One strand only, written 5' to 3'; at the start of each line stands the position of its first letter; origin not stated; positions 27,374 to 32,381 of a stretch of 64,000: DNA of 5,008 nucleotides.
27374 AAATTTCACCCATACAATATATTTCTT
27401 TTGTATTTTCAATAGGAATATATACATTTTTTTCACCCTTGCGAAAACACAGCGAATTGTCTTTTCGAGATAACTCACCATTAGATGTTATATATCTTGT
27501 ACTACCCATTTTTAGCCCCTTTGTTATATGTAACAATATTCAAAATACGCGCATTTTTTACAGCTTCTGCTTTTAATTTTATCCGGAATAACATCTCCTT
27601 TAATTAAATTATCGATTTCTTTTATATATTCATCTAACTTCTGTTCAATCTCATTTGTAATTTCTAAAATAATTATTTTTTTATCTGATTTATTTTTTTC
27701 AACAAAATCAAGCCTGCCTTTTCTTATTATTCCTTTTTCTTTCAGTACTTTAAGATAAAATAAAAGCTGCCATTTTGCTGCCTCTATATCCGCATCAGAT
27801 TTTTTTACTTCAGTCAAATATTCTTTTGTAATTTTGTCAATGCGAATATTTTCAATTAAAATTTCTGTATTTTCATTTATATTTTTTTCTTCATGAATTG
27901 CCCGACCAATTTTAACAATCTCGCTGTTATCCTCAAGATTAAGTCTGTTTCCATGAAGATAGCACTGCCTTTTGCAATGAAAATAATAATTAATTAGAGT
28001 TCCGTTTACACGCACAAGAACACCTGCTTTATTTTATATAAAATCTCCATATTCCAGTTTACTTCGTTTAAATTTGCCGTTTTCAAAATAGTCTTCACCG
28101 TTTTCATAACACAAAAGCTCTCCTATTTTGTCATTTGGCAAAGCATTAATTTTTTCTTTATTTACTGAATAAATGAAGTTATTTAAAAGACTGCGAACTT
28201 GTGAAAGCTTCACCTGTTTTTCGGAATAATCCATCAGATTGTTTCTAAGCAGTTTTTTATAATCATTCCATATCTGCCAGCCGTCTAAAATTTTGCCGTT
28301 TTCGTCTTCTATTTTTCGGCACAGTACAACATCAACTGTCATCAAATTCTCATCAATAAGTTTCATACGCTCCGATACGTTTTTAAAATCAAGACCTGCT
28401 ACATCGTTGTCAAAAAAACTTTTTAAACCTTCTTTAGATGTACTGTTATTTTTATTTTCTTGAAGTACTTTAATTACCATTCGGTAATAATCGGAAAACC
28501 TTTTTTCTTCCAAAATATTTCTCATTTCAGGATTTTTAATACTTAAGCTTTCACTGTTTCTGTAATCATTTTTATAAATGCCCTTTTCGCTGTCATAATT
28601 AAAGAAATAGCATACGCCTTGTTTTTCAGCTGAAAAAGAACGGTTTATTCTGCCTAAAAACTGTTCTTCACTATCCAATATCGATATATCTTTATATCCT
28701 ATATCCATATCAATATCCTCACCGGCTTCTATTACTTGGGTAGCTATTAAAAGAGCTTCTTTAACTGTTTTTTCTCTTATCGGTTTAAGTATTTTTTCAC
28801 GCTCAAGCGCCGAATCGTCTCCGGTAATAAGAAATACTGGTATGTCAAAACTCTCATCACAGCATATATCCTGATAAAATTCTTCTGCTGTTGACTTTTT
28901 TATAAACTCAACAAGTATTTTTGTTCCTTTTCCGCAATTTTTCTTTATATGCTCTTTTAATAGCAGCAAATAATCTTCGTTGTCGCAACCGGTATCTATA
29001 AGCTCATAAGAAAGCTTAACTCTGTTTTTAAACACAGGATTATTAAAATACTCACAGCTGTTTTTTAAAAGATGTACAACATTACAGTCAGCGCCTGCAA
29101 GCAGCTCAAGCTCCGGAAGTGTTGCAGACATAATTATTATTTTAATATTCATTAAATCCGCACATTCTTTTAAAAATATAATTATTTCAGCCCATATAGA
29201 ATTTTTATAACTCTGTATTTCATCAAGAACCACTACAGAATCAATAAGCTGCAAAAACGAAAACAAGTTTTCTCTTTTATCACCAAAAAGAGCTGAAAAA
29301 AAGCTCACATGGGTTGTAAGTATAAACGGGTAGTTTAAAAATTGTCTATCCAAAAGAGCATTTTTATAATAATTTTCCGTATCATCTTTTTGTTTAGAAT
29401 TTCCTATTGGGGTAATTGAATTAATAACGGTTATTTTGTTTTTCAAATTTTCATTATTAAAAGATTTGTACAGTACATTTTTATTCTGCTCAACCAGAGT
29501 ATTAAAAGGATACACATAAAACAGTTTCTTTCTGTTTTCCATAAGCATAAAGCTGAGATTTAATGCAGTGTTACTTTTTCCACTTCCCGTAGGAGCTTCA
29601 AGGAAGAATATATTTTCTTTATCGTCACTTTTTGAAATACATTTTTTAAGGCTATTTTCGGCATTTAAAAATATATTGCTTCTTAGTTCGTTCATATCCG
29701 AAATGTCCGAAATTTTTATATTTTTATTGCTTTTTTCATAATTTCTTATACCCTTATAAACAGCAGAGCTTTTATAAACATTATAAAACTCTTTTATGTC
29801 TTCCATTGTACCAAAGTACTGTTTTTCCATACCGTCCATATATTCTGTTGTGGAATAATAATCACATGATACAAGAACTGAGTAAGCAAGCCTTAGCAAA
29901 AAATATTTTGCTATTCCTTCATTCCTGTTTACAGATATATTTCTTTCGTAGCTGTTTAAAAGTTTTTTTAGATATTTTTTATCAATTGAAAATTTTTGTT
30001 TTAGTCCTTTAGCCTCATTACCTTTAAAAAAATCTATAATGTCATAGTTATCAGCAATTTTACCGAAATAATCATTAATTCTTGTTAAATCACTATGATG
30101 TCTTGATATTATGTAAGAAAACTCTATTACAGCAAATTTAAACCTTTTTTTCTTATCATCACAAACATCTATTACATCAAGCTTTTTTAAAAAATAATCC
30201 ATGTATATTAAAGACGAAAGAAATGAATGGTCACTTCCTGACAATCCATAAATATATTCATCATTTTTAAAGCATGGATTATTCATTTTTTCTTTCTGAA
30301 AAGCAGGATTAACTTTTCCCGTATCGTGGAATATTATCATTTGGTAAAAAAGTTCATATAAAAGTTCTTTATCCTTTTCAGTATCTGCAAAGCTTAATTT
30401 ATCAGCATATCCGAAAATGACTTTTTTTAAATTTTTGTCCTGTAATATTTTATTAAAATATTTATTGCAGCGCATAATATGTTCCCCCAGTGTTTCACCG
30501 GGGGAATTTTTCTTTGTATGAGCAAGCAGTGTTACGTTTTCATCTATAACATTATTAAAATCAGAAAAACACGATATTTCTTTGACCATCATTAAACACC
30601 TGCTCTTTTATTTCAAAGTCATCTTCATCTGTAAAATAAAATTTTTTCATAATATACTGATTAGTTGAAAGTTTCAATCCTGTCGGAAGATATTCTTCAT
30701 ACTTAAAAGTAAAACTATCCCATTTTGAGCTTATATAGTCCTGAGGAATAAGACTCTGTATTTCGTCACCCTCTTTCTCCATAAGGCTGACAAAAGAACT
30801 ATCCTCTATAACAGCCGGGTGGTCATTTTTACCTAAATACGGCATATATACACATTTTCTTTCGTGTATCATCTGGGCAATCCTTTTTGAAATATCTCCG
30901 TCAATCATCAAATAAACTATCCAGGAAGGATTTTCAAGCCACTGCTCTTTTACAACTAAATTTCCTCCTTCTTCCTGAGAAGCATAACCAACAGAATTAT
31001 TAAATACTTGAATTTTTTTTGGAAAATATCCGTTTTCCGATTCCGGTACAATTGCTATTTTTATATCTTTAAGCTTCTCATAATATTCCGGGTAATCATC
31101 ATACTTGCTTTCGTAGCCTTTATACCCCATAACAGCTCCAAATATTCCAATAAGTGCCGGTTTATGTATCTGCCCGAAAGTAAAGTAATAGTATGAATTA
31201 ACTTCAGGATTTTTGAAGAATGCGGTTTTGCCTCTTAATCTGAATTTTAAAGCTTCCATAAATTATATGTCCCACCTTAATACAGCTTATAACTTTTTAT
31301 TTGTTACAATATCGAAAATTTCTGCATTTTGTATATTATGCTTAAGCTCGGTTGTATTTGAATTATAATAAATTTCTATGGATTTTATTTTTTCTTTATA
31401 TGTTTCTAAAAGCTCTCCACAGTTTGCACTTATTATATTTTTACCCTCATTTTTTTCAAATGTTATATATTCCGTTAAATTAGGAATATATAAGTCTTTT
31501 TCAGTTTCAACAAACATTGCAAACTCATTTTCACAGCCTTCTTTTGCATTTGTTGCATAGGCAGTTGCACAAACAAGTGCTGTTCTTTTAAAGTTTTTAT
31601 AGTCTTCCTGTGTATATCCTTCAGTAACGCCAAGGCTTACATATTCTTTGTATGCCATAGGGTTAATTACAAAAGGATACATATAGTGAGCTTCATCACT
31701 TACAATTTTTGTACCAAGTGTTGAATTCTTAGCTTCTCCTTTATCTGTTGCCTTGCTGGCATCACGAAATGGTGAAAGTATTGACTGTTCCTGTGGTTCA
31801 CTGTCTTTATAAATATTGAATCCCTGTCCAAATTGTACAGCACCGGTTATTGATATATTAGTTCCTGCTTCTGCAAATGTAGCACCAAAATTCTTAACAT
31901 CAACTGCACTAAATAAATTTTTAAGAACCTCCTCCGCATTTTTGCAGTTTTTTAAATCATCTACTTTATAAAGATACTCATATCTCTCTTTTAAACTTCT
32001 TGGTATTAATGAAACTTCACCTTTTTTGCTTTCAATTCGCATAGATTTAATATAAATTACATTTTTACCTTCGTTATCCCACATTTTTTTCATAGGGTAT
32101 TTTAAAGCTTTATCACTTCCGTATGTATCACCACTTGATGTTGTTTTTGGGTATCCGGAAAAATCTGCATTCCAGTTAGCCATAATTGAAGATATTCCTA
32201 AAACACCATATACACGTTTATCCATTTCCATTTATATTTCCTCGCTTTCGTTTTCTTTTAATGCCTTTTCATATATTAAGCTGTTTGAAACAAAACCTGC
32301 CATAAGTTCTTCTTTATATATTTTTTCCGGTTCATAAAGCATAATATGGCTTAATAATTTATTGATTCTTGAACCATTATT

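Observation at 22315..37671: The entire type I-B CRISPR-Cas locus sits on a 15.1-kb segment bracketed by perfect 247-bp direct repeats that contain the spoVT 5' end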

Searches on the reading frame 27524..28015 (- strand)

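Call 8: search_protein_families(library=pfam, proteins=[window:27524-28015:-])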
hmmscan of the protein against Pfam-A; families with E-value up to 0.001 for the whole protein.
window:27524-28015:- (163 aa): 2 families
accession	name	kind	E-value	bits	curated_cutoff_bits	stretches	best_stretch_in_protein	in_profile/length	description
PF01930.23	Cas_Cas4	-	8.3e-46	156.4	22.7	1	4-163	1-160/160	Domain of unknown function DUF83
PF12705.13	PDDEXK_1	-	0.00028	21.4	22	1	73-161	151-246/247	PD-(D/E)XK nuclease superfamily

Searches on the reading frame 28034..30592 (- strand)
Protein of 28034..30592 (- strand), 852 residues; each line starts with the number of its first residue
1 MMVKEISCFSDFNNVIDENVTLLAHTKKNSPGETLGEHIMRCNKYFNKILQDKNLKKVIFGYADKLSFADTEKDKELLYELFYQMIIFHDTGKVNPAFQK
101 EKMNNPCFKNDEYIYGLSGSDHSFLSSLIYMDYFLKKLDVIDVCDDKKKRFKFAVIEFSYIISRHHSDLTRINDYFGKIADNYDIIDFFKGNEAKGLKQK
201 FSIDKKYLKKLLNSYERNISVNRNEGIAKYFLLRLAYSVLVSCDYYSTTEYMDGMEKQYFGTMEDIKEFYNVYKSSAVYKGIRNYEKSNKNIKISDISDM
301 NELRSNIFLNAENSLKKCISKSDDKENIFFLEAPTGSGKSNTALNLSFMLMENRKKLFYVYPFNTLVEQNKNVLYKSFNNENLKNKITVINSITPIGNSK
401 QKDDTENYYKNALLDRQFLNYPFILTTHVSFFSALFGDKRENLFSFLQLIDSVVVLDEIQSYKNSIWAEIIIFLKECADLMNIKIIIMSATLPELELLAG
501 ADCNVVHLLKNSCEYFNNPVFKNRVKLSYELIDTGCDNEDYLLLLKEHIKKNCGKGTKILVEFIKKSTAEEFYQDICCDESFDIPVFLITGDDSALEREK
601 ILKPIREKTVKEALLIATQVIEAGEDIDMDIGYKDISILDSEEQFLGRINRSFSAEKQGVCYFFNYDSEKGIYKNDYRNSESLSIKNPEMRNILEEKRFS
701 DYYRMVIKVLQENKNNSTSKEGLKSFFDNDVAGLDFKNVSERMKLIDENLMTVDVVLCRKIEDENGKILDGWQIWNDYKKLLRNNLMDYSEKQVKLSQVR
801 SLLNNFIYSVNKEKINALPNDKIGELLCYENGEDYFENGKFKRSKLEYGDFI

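Call 8: search_protein_families(library=pfam, proteins=[window:28034-30592:-])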
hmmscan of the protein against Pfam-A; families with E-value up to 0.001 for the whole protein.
window:28034-30592:- (852 aa): 5 families
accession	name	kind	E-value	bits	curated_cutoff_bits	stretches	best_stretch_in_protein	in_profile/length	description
PF00270.35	DEAD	-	3.6e-13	50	26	1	324-495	13-164/167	DEAD/DEAH box helicase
PF22590.2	Cas3-like_C_2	-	6.5e-10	39.7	27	1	567-652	13-104/106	CRISPR-associated nuclease/helicase Cas3, C-terminal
PF04851.21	ResIII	-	3.5e-08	34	22.5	1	314-492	11-162/164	Type III restriction enzyme, res subunit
PF00271.37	Helicase_C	-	1.1e-05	26.1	23.5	1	545-628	6-82/110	Helicase conserved C-terminal domain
PF01446.23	Rep_1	-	0.00026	21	33.2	1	18-69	46-97/253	Replication protein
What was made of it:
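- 26220..34736 (-): Type I-B cas operon. Genes: cas2 26220-26510, cas1 26511-27536, cas4 27524-28015, cas3 28034-30592, cas5 30561-31259, cas7 31287-32231, cas8b 32232-34007, cas6 34020-34736. Cas5 and Cas8b are assigned by position only (call 8).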

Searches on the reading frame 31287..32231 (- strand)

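Call 8: search_protein_families(library=pfam, proteins=[window:31287-32231:-])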
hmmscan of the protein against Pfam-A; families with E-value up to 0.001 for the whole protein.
window:31287-32231:- (314 aa): 1 family
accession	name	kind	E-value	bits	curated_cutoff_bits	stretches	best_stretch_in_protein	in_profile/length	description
PF05107.17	Cas_Cas7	-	2.3e-39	135.9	33.2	1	5-262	1-233/249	CRISPR-associated protein Cas7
